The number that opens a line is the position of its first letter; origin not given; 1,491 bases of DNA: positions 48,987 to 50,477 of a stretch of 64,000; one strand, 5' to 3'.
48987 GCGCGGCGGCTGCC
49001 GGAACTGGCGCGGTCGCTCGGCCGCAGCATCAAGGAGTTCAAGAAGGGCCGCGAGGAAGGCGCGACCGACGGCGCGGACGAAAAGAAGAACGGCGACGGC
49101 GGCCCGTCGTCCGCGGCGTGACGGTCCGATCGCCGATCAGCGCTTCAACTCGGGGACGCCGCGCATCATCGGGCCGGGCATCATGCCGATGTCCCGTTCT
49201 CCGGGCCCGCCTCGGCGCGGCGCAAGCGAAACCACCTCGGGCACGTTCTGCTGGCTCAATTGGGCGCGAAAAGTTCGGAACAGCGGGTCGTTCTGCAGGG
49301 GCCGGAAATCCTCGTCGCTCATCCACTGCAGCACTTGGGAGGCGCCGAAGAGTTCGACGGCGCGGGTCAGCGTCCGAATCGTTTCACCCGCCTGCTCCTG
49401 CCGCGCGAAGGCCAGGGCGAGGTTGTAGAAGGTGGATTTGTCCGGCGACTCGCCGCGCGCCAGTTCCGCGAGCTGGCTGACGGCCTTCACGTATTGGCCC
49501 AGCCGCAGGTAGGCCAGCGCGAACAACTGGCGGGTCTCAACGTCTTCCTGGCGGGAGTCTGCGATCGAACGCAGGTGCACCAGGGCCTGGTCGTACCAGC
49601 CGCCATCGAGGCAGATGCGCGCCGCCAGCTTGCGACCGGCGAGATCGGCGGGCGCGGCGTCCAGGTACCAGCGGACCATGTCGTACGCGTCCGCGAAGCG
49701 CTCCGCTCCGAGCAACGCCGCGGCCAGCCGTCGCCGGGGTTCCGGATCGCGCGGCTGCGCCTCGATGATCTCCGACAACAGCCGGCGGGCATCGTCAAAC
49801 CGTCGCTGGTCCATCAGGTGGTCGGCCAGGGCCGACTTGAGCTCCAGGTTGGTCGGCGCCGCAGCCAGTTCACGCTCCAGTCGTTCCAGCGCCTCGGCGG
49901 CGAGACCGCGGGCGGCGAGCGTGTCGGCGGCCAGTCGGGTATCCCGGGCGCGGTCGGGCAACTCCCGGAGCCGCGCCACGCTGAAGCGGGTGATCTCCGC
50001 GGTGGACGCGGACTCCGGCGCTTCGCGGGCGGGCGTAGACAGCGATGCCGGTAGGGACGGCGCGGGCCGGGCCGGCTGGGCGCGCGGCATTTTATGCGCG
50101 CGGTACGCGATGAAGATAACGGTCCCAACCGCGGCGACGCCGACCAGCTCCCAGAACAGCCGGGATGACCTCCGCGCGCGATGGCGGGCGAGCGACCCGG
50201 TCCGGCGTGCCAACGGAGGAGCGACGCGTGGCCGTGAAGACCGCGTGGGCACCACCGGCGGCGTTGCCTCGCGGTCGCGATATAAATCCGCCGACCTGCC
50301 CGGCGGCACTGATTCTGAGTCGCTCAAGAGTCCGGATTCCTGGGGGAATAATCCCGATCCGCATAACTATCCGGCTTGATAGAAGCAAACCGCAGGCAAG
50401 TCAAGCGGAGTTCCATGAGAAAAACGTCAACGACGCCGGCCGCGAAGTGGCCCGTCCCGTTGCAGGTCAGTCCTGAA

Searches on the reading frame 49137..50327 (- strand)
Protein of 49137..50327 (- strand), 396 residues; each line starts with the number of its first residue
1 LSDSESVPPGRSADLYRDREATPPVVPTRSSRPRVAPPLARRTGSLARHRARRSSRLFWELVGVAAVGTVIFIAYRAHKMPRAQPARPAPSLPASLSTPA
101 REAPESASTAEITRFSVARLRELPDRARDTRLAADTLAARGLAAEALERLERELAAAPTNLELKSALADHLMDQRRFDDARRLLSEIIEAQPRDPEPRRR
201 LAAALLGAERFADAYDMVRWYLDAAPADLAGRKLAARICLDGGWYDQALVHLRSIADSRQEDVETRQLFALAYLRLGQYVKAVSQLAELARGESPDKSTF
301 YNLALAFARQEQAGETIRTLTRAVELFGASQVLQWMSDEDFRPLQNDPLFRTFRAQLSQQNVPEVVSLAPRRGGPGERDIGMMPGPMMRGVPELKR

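Call 4: search_protein_families(library=pfam, proteins=[window:49137-50327:-])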
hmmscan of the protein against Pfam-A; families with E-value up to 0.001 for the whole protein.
window:49137-50327:- (396 aa): 7 families
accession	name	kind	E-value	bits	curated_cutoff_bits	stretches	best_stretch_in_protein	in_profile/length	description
PF14559.12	TPR_19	-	2.6e-14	53.7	25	2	138-198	2-62/68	Tetratricopeptide repeat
PF12895.13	ANAPC3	-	5e-11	43.2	27.2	1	173-253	1-80/82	Anaphase-promoting complex, cyclosome, subunit 3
PF13428.12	TPR_14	-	1.8e-09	37.7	23.5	1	164-203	4-43/44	Tetratricopeptide repeat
PF13432.12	TPR_16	-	1.5e-06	29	32.7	1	166-227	2-63/65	Tetratricopeptide repeat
PF14561.12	TPR_20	-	1.5e-06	28.8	25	1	144-190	5-51/90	Tetratricopeptide repeat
PF23914.1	TPR_CcmH_CycH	-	1.9e-05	25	42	0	104-218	24-144/158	Cytochrome c-type biogenesis protein H TPR domain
PF13424.12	TPR_12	-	0.00011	22.7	30.1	0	165-225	7-75/77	Tetratricopeptide repeat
